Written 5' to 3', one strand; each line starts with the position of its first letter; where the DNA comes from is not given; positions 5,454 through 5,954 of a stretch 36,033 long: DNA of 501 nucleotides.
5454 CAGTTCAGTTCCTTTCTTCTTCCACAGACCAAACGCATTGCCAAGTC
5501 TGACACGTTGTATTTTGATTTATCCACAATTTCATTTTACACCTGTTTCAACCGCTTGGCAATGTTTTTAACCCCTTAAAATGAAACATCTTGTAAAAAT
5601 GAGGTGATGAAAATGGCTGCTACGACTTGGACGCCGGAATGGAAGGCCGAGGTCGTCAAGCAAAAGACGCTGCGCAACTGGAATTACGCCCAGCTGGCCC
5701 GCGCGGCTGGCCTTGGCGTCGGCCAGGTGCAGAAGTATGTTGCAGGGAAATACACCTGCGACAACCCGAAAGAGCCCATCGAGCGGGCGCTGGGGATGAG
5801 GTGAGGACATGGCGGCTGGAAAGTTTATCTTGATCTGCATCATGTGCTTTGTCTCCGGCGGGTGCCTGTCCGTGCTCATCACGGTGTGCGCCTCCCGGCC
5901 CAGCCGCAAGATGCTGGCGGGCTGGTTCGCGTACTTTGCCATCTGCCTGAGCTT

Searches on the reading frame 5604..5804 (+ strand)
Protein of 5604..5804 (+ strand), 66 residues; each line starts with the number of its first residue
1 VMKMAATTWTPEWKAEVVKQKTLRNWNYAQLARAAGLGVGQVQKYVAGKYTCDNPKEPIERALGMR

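Call 3: search_protein_families(library=pfam, proteins=[window:5604-5804:+], max_evalue=0.1)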
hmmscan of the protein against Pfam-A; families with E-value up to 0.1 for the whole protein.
window:5604-5804:+ (66 aa): 3 families
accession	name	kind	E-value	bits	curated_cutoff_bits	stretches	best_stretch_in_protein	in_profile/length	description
PF01381.28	HTH_3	-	0.0049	17.3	23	1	23-50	7-34/55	Helix-turn-helix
PF13443.12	HTH_26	-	0.0067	17.1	22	1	24-50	9-35/63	Cro/C1-type HTH DNA-binding domain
PF13518.12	HTH_28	-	0.039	14.5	25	1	14-46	2-33/52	Helix-turn-helix domain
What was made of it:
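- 5604..5804 (+): 66-aa Cro-like HTH protein, first gene of the rightward early operon. Weak HTH_3 hit, 0.0049 (call 3).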

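Call 5: search_protein_families(library=phrogs, proteins=[window:5604-5804:+], max_evalue=0.01)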
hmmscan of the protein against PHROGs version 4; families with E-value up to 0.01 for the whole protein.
window:5604-5804:+ (66 aa): 0 families
